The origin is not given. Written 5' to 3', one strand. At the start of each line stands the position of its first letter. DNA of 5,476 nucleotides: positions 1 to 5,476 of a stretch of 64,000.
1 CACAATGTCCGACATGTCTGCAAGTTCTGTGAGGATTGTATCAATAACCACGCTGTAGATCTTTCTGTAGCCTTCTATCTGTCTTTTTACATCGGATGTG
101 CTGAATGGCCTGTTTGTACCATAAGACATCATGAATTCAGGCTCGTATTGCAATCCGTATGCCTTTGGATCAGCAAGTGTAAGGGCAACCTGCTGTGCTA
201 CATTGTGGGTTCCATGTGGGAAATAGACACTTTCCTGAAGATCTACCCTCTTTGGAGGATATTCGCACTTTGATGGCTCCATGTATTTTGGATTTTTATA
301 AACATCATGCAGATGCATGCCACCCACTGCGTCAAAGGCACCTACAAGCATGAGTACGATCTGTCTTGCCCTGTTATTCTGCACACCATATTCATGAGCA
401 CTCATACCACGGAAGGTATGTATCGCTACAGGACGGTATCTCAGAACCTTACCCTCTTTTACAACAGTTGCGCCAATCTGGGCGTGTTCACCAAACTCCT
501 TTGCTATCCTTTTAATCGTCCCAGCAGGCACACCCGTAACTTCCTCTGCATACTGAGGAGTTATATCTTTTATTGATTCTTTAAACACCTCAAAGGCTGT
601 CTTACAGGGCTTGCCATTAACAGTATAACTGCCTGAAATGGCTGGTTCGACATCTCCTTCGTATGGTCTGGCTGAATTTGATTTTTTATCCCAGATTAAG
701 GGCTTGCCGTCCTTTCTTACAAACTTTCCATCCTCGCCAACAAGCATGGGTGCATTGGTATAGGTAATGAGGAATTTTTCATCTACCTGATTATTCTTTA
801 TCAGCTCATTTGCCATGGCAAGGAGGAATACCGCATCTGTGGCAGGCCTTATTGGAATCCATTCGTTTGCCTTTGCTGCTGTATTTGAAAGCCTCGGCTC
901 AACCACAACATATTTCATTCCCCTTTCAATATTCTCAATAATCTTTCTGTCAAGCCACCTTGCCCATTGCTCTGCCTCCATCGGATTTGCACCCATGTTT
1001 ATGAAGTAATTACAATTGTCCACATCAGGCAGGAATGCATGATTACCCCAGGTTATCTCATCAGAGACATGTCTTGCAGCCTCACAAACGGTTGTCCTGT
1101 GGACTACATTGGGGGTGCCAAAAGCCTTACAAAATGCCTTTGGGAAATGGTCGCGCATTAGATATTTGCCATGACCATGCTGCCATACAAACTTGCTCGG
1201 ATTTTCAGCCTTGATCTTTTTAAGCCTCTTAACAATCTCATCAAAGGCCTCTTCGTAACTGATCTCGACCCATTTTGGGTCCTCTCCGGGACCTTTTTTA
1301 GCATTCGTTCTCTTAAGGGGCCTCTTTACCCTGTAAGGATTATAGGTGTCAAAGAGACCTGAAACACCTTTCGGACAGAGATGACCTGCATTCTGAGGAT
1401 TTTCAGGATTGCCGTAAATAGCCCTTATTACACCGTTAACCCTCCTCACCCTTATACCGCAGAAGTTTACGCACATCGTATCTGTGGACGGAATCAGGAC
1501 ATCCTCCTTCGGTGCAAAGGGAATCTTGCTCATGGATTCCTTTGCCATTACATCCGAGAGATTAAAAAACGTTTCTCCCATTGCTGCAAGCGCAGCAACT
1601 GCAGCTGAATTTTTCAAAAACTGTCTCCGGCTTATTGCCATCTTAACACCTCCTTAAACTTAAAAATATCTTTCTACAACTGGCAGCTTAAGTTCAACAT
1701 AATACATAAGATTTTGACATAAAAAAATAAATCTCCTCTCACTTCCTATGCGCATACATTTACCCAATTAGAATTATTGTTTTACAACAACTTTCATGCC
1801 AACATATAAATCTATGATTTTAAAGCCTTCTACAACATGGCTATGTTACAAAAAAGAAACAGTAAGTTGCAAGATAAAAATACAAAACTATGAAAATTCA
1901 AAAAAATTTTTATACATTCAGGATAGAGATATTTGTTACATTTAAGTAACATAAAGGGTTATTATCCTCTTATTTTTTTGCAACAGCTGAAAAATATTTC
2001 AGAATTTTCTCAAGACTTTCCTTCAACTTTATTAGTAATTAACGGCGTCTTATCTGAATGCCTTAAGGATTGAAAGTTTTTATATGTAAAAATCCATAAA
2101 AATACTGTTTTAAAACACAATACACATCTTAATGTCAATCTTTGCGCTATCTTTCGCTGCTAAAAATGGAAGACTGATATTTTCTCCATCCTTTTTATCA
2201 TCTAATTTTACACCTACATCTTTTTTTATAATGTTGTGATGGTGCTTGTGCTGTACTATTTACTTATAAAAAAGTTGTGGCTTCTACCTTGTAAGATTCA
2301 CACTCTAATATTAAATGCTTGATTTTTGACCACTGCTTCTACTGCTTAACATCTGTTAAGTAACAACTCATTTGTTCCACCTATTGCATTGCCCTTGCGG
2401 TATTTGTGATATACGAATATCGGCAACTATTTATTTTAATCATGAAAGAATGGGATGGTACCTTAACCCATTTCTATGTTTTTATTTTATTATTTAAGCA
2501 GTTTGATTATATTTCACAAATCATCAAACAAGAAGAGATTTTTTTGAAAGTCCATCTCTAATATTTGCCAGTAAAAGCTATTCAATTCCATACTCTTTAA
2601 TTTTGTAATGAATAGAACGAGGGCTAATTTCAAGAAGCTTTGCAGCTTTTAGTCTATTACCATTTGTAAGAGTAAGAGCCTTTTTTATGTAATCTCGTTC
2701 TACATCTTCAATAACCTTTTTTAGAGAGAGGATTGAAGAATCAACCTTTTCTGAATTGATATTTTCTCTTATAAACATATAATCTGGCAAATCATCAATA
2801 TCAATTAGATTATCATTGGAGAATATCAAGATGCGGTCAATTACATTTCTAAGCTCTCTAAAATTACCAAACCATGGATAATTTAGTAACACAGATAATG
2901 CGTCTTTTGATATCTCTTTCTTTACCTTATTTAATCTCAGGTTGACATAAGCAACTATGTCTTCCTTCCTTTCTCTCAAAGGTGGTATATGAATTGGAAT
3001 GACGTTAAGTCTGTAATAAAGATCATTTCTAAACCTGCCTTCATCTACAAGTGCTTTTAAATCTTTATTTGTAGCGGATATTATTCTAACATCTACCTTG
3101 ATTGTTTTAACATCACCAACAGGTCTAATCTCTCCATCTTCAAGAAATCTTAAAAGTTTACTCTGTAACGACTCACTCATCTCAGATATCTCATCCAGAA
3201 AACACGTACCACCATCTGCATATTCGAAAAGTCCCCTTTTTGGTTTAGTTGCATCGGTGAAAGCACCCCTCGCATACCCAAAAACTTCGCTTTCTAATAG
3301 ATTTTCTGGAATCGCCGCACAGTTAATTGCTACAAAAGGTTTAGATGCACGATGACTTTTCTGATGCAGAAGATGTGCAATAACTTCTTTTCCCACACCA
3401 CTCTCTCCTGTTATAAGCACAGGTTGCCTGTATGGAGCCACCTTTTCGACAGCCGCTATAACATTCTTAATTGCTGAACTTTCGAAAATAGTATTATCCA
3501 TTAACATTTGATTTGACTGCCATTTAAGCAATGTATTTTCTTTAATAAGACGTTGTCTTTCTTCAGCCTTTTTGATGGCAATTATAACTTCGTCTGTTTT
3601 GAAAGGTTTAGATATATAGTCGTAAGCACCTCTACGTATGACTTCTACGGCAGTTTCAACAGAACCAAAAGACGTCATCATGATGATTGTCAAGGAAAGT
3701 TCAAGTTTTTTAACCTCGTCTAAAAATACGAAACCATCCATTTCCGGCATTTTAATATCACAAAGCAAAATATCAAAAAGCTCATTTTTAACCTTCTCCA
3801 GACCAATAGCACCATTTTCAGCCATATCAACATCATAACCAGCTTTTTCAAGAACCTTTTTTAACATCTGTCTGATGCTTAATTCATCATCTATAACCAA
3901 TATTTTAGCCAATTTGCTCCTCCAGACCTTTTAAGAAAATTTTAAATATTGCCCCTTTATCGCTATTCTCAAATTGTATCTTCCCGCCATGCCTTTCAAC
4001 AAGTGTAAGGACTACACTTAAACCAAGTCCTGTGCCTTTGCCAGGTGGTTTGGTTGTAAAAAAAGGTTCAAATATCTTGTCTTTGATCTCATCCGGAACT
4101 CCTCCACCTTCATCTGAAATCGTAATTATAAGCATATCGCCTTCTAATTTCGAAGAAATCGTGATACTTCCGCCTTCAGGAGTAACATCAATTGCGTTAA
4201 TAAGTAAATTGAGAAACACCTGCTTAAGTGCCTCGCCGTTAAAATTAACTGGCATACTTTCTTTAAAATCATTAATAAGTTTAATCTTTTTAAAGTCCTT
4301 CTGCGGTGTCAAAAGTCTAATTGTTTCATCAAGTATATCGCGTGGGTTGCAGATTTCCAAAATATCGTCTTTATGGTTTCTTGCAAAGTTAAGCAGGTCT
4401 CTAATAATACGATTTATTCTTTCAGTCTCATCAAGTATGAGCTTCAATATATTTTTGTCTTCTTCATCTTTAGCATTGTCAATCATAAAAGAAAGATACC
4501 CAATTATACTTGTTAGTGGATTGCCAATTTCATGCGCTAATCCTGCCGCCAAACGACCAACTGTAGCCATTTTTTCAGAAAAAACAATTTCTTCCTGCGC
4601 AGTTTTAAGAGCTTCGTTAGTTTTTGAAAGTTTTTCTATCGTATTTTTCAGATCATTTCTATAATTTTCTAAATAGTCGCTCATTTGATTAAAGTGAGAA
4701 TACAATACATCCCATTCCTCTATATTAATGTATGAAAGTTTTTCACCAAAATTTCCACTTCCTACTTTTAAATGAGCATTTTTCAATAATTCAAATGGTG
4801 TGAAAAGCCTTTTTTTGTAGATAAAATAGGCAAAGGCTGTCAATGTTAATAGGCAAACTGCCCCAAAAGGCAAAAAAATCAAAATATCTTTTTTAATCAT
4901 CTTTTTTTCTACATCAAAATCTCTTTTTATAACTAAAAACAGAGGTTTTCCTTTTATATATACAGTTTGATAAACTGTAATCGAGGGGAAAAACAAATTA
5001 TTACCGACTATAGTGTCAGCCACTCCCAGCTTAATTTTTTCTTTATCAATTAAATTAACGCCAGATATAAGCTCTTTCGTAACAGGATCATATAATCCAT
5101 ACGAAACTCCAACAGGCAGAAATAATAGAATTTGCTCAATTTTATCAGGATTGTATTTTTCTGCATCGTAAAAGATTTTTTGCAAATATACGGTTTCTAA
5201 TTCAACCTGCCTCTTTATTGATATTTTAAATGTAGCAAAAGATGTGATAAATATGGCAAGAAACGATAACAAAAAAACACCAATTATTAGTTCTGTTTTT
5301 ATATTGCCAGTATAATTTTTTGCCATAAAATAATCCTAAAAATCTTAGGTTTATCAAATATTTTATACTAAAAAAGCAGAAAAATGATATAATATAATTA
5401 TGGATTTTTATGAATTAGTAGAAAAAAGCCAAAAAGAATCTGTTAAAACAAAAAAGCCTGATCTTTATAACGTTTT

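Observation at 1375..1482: Periplasmic molybdoenzyme with Asp in place of the first FS0 cysteine (D-x2-C-x3-C-x27-C)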

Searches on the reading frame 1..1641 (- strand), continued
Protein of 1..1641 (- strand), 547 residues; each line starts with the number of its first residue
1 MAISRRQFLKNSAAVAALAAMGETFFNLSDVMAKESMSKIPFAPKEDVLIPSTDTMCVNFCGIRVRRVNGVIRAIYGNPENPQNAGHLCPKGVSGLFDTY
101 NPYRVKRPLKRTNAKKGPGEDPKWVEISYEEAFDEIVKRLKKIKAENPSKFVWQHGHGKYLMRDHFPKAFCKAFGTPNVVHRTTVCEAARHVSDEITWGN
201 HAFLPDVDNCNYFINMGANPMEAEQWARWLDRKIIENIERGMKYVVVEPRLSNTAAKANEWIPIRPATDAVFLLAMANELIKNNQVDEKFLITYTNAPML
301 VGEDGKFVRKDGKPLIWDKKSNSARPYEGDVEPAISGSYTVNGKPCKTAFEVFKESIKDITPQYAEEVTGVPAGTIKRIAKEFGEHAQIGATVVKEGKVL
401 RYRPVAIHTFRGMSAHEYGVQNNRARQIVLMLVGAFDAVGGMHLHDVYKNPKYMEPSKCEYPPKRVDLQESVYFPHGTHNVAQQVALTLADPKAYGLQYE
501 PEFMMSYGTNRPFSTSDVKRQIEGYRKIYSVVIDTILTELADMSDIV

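Call 69: find_related_loci(query=P0001, collection=metagenome_contigs, flank=8000)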
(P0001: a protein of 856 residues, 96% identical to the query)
Query P0001 (856 aa) in metagenome_contigs; peptide patterns used: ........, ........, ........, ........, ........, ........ (x = any residue, [..] = any of these).
39 stretches matched a pattern; 6 encode a relative of the query (tblastn E <= 1e-3); 6 distinct loci.
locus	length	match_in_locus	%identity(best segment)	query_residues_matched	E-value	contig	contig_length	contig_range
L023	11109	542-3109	89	1-856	0e+0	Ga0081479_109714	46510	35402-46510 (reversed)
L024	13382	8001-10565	87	1-855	0e+0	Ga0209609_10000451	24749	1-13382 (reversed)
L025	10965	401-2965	87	1-855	0e+0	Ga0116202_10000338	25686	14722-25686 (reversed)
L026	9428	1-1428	91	381-856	0e+0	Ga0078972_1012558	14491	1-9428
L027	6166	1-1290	90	427-856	0e+0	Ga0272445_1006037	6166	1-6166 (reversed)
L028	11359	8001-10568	91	1-856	0e+0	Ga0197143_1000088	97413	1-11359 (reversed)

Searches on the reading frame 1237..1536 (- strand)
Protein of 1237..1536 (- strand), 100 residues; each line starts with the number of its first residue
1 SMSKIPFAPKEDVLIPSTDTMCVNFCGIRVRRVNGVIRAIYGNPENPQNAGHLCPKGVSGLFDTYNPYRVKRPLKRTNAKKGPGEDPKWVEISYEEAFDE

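Call 68: find_homologous_proteins(query=window:1237-1536:-, max_evalue=1e-10)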
Query window:1237-1536:- (100 aa): 5 proteins with E <= 1e-10 among 6 candidates.
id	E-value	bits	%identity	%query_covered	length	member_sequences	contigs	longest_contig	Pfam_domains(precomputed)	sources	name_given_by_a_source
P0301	1.9e-59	216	92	100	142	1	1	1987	PF04879.22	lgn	-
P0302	7.9e-58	211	90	100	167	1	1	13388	PF04879.22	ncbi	ncbi:MAG: hypothetical protein ACUVUG_04895 [Candidatus Aminicenantia bacterium]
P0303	1.3e-47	178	80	99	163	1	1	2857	PF00384.28,PF04879.22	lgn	-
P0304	7.6e-27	112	65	83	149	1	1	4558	PF10518.15,PF00384.28,PF04879.22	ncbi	ncbi:MAG: twin-arginine translocation signal domain-containing protein, partial [Gammaproteobacteria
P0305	1.7e-22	98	80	56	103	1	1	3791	-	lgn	-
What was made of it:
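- Tried and rejected: It returned only 5 proteins (call 68).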

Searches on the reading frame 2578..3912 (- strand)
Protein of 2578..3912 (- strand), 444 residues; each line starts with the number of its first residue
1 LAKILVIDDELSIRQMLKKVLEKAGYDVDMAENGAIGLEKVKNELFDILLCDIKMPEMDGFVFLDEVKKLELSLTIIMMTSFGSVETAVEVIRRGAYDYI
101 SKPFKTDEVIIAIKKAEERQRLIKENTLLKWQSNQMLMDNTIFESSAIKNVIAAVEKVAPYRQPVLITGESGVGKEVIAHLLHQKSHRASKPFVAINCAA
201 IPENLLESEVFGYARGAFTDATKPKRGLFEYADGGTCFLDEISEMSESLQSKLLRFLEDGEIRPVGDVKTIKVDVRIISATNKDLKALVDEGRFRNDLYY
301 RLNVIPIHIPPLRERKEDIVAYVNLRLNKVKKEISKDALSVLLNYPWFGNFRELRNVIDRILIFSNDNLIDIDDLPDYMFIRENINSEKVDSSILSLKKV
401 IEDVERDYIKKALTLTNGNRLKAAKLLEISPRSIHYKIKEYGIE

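Call 20: search_protein_families(library=ncbifam, proteins=[window:2578-3912:-], max_evalue=0.00001)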
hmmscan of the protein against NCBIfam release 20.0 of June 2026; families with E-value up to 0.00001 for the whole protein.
window:2578-3912:- (444 aa): 112 families (the best 25 are shown)
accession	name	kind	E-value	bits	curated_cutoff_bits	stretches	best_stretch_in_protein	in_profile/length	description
NF008469.0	PRK11361.1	equivalog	2.3e-130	435.4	714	1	2-444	5-457/461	acetoacetate metabolism transcriptional regulator AtoC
TIGR01818.1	ntrC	equivalog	3e-120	402.1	558.6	1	4-440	1-462/463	nitrogen regulation protein NR(I)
NF051870.1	NAssimRespRegNtrX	equivalog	4.1e-113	378.6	600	1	1-443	1-452/452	nitrogen assimilation response regulator NtrX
NF041552.1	TF_PrdR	equivalog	6e-112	374.8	795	1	112-442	243-577/577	sigma-54 dependent transcriptional regulator PrdR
NF041946.1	LuxO_transreg_Vib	equivalog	9.5e-110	367.5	800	1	7-441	2-460/463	quorum-sensing sigma-54 dependent transcriptional regulator LuxO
TIGR02915.1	PEP_resp_reg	equivalog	4.9e-108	361.8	502.6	1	4-443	1-444/445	PEP-CTERM-box response regulator transcription factor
NF007689.0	PRK10365.1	equivalog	4.4e-106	355.3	760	1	3-437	7-438/441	sigma-54-dependent response regulator transcription factor ZraR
NF049963.1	RespRegFlgRCampy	domain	4.5e-101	338.8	750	1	4-442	3-428/429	fla regulon two-component system response regulator FlgR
NF008176.1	PRK10923.1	equivalog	1.1e-100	337.5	620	1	3-444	5-469/469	nitrogen regulation protein NR(I)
TIGR01817.1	nifA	equivalog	5.3e-98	329.1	528.85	1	114-375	171-438/534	nif-specific transcriptional activator NifA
NF011695.0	PRK15115.1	equivalog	4.6e-97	325.6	763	1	2-427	7-422/445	two-component system response regulator GlrR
NF050807.1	TransRegFlbDCaul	equivalog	2e-92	310.5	750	1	20-442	19-439/454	sigma-54-dependent transcriptional regulator FlbD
NF038308.1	RNA_repair_RtcR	equivalog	1e-89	301.8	650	1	87-441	125-516/530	RNA repair transcriptional activator RtcR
NF003451.0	PRK05022.1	equivalog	1.5e-89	301.1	476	1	114-442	166-509/512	nitric oxide reductase transcriptional regulator NorR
NF041906.1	V4R_TF_MobR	exception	2.3e-81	273.9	999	1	108-441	205-544/544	phenol degradation transcriptional regulator MobR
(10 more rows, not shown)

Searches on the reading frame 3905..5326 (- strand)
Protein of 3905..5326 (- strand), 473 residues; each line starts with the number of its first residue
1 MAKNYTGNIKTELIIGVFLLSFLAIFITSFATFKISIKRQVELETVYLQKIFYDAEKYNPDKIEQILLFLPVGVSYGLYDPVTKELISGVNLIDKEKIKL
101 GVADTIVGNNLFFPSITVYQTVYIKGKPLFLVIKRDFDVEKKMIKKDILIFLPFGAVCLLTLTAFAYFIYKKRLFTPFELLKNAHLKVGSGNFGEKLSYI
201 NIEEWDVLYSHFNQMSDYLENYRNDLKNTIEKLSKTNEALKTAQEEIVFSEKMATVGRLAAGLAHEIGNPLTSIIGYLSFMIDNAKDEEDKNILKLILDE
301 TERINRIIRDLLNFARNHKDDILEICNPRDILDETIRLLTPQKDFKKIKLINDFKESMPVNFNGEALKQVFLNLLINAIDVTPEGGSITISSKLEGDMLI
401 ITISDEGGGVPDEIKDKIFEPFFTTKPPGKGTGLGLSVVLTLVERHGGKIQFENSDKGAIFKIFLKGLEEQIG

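Call 20: search_protein_families(library=ncbifam, proteins=[window:3905-5326:-], max_evalue=0.00001)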
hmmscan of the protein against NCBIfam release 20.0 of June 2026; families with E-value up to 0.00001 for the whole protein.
window:3905-5326:- (473 aa): 78 families (the best 25 are shown)
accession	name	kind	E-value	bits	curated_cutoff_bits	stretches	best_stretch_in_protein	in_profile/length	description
NF008468.0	PRK11360.1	equivalog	1.2e-58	198.9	646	1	241-467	381-608/616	two-component system sensor histidine kinase AtoS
NF007688.0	PRK10364.1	equivalog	1.6e-48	165.6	479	1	237-465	221-449/460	two-component system sensor histidine kinase ZraS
NF046044.1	PnpS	equivalog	3.9e-41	141.3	400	1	262-465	176-389/390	two-component system histidine kinase PnpS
NF038348.1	T2SS_HK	subfamily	4.4e-40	137.7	450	1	297-465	404-571/574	histidine kinase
NF047794.1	HisKinPtgB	equivalog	1.8e-38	132.3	1000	1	149-452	336-639/656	two-component system sensor histidine kinase PgtB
NF046020.1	HisKinCckABruc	equivalog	7.1e-38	130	1000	1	242-465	466-705/868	cell cycle histidine kinase CckA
NF008312.0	PRK11100.1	equivalog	1.8e-37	129.3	356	1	208-461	206-468/477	two-component system sensor histidine kinase CreC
NF052574.1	HisKinEspCMyxo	equivalog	1.8e-37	128.9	1200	1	240-466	401-636/785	serine histidine kinase EspC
NF047497.1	HK_LIC_12097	equivalog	2.6e-37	128.4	500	1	221-465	116-364/367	LIC_12097 family sensor histidine kinase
NF053867.1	SprKinKinDBac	equivalog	6.4e-35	120.5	775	1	250-465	280-495/500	sporulation kinase KinD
NF033092.0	HK_WalK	equivalog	1.1e-34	120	725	1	261-465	377-592/594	cell wall metabolism sensor histidine kinase WalK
NF047466.1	hybrid_RR_LvrB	exception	1.4e-34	119.8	500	1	240-464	136-371/377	hybrid histidine kinase/response regulator LvrB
NF052573.1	HisKinEspAMyxo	equivalog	1.4e-34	119.2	1400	1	241-469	369-613/755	serine histidine kinase EspA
NF010411.0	PRK13837.1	equivalog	3.4e-32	111.4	647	1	245-465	439-673/828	two-component system VirA-like sensor kinase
NF011874.0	PRK15347.1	equivalog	1.8e-31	109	852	1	125-465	272-612/921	two component system sensor kinase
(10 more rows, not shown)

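Call 48: search_protein_families(library=pfam, proteins=[window:3905-5326:-], max_evalue=0.01)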
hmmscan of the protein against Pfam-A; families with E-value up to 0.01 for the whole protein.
window:3905-5326:- (473 aa): 3 families
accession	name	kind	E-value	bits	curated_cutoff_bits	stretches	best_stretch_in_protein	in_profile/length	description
PF02518.31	HATPase_c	-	1.6e-24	86.9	26.4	1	365-466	4-108/111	Histidine kinase-, DNA gyrase B-, and HSP90-like ATPase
PF00512.31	HisKA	-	3e-17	62.9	26.9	1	257-317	3-63/66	His Kinase A (phospho-acceptor) domain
PF14501.12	HATPase_c_5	-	1.3e-06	28.7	22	1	366-465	5-101/102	GHKL domain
